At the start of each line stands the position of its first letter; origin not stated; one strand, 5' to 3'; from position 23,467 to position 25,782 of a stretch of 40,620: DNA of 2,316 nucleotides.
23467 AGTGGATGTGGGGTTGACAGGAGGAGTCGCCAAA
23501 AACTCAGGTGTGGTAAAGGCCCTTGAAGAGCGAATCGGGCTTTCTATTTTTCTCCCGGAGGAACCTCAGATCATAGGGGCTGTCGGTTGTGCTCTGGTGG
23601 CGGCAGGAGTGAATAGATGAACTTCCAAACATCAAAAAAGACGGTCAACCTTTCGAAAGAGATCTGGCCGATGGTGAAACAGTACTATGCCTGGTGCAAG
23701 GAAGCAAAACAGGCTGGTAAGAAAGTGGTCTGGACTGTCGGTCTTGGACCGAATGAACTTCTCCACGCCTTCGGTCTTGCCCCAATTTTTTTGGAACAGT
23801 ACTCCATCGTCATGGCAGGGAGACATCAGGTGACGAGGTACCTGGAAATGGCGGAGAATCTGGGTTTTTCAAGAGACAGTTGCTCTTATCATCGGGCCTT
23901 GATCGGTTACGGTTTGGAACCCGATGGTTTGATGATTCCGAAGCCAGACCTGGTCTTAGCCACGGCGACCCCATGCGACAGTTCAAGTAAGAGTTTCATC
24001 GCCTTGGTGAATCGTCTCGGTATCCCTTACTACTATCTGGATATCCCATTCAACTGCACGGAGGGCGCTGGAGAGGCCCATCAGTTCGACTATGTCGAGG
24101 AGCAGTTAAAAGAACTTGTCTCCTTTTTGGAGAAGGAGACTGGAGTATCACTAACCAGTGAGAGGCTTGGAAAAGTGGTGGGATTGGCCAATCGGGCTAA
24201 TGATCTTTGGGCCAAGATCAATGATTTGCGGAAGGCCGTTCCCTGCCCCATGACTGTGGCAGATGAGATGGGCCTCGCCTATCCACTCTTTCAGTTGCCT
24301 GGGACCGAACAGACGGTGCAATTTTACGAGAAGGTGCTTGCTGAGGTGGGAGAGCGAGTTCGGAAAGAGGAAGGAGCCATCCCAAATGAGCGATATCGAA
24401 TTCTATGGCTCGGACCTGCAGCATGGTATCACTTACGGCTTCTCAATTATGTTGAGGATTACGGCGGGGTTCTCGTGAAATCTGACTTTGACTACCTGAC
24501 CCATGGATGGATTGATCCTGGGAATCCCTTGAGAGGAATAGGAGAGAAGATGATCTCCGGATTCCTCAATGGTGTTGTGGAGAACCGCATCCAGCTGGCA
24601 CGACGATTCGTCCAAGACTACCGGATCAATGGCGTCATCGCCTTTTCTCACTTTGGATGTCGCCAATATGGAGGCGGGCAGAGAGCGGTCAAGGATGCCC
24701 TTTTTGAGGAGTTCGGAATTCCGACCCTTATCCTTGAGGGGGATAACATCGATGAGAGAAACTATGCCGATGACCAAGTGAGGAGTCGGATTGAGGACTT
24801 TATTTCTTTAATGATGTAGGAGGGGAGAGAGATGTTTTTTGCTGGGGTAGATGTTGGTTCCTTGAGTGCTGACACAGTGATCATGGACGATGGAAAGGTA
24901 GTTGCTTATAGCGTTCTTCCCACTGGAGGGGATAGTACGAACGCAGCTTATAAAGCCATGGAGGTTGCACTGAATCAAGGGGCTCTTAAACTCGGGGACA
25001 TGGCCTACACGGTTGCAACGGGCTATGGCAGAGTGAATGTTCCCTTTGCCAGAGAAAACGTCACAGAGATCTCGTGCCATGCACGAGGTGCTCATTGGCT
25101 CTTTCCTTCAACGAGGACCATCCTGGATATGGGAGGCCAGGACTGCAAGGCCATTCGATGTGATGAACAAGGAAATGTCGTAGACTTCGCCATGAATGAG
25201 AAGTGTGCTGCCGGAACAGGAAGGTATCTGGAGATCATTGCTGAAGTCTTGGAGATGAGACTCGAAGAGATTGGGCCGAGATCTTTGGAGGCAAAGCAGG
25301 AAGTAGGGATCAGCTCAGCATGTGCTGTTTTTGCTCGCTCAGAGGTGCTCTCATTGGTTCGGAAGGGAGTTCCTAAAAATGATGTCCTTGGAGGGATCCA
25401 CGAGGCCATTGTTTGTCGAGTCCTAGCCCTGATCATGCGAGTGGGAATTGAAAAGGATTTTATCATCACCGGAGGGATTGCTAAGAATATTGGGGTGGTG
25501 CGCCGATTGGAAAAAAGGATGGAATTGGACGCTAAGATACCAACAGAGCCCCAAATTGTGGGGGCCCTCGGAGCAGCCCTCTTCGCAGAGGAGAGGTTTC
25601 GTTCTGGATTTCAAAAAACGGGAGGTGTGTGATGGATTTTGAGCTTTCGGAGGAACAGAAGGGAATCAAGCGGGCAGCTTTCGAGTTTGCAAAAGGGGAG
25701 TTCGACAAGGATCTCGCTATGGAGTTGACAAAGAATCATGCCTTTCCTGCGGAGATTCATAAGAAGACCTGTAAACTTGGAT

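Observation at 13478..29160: TetR-headed cluster uniting two B12 acyl-CoA mutases with an ATP-driven HgdAB/BCR-type Fe-S radical enzyme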

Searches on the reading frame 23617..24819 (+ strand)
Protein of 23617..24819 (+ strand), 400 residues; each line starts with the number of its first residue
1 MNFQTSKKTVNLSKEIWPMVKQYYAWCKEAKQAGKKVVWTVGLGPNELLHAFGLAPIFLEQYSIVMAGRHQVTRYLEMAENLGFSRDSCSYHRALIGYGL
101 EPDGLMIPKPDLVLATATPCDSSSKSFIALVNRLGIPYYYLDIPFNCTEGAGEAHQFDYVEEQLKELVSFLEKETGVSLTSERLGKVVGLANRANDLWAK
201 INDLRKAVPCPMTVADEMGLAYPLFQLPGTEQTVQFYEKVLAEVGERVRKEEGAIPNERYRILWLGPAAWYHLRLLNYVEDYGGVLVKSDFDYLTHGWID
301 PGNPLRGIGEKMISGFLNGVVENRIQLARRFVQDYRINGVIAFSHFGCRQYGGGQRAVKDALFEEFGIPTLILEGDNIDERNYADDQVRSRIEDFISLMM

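Call 4: search_protein_families(library=pfam, proteins=[window:23617-24819:+])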
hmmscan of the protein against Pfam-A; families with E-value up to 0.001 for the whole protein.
window:23617-24819:+ (400 aa): 1 family
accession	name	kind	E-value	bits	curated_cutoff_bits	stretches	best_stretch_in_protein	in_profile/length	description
PF06050.19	HGD-D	-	1.7e-72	245.3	28.4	1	45-396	5-339/342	2-hydroxyglutaryl-CoA dehydratase, D-component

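Call 5: search_protein_families(library=ncbifam, proteins=[window:23617-24819:+], max_evalue=0.00001)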
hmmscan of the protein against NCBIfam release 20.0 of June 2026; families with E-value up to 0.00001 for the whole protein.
window:23617-24819:+ (400 aa): 4 families
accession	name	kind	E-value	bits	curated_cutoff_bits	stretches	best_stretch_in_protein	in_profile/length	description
NF052455.1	HyiscapDhHadB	equivalog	2e-42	145.2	750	1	16-399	8-394/398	(R)-2-hydroxyisocaproyl-CoA dehydratase subunit alpha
TIGR02260.1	benz_CoA_red_B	equivalog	2.6e-34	118.6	486.55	1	19-397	14-411/413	benzoyl-CoA reductase subunit B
TIGR03191.1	benz_CoA_bzdO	equivalog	4.6e-33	115.1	448.6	1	22-295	18-295/430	benzoyl-CoA reductase, bzd-type, subunit O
NF040772.1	double_cubane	equivalog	7.2e-30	104.3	350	1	25-397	10-370/372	double-cubane-cluster-containing anaerobic reductase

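Call 34: search_solved_structures(query=window:23617-24819:+, max_evalue=0.001)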
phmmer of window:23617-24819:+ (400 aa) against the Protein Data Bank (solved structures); distinct sequences matched with E-value up to 0.001: 5.
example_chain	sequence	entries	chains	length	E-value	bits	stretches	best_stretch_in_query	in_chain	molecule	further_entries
8s02_A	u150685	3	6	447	2.7e-29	105.4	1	22-300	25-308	BzdO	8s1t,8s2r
3o3m_A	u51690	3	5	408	1.4e-24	89.9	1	19-399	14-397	alpha subunit 2-hydroxyisocaproyl-CoA dehydratase | alpha-subunit 2-hydroxyisocaproyl-CoA dehydratase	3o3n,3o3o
7yyl_C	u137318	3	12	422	2.5e-18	69.3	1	31-398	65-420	Dehydratase family protein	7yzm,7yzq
6eno_A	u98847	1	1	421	3.1e-18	69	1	31-398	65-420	Dehydratase family protein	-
9g87_A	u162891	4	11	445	3.5e-16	62.2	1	44-396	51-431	3-methylbenzoyl-CoA reductase beta subunit MbdO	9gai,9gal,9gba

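Call 37: search_solved_structures(query=window:23617-24819:+, max_evalue=1e-20, show_alignments=2)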
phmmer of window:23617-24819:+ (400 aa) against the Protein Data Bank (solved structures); distinct sequences matched with E-value up to 1e-20: 2.
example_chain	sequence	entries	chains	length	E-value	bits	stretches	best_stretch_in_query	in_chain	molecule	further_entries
8s02_A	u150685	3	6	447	2.7e-29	105.4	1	22-300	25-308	BzdO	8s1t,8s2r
3o3m_A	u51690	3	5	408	1.4e-24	89.9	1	19-399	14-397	alpha subunit 2-hydroxyisocaproyl-CoA dehydratase | alpha-subunit 2-hydroxyisocaproyl-CoA dehydratase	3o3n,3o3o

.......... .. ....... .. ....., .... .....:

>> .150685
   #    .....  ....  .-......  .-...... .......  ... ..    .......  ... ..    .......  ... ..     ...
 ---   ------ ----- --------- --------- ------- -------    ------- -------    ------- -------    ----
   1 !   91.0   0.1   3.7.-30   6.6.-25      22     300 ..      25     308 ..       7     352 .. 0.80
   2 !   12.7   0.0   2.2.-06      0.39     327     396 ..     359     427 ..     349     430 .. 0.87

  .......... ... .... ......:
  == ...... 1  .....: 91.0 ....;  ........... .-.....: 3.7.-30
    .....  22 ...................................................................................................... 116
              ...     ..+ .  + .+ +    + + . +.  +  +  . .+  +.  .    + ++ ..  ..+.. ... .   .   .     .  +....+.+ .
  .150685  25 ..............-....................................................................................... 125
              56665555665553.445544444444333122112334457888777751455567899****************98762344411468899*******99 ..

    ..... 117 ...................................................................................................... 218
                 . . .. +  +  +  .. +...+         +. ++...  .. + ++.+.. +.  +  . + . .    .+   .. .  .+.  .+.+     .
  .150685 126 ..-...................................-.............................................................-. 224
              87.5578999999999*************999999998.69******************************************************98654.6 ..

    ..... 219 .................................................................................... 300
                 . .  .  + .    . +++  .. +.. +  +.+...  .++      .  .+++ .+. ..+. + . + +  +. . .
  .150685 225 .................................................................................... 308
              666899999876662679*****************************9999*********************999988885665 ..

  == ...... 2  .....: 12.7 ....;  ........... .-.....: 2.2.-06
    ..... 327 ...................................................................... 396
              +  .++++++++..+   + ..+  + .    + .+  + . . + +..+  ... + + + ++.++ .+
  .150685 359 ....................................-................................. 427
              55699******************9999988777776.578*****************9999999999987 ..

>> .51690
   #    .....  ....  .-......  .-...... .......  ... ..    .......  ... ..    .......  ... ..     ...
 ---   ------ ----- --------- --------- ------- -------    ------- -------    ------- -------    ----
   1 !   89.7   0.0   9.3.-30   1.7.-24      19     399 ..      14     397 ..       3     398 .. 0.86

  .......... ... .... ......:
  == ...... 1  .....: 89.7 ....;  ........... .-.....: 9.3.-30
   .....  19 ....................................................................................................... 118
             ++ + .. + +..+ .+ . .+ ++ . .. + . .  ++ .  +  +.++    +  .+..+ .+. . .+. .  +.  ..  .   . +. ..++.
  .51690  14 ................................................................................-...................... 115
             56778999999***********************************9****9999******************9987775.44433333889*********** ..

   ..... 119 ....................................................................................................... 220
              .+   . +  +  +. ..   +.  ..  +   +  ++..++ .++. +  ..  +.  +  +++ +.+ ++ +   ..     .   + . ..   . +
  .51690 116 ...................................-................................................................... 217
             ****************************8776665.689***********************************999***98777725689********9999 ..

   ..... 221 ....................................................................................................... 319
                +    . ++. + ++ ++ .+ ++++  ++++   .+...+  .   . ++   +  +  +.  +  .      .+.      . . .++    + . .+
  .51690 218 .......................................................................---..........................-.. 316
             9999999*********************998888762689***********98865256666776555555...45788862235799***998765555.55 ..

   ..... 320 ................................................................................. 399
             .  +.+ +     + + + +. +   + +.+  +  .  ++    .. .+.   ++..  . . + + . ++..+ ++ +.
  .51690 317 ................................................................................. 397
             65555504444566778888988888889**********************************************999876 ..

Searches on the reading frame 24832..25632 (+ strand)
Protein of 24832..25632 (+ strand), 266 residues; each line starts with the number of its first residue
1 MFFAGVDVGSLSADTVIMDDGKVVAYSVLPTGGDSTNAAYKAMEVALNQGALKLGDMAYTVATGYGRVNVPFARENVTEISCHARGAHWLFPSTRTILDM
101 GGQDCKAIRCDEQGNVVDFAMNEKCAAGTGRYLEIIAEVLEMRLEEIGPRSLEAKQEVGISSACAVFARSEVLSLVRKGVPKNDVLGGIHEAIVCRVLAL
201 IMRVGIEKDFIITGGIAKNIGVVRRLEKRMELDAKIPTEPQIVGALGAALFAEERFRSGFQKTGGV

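Call 4: search_protein_families(library=pfam, proteins=[window:24832-25632:+])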
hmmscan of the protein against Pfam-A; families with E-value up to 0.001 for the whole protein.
window:24832-25632:+ (266 aa): 1 family
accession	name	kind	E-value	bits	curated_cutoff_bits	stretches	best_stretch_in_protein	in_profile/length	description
PF01869.26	BcrAD_BadFG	-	4.7e-63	213.7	31.5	1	5-252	2-271/271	BadF/BadG/BcrA/BcrD ATPase family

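Call 5: search_protein_families(library=ncbifam, proteins=[window:24832-25632:+], max_evalue=0.00001)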
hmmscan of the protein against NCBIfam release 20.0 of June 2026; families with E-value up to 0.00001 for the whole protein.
window:24832-25632:+ (266 aa): 5 families
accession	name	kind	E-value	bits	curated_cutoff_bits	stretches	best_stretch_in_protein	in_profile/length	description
TIGR03192.1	benz_CoA_bzdQ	equivalog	1.2e-78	264.6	380.2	1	4-252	35-286/293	benzoyl-CoA reductase, bzd-type, subunit Q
TIGR00241.1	CoA_E_activ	domain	1.1e-74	251.2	125.4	1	4-250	3-247/248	acyl-CoA dehydratase activase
TIGR02259.1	benz_CoA_red_A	equivalog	8e-56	189.6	578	1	46-252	218-432/432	benzoyl-CoA reductase subunit A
TIGR02261.1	benz_CoA_red_D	equivalog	5.5e-37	127.4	312.85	1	36-251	41-261/262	benzoyl-CoA reductase subunit D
TIGR03286.1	methan_mark_15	hypoth_equivalog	2e-30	106.1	455.75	1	4-252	147-401/404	methanogenesis marker 15 protein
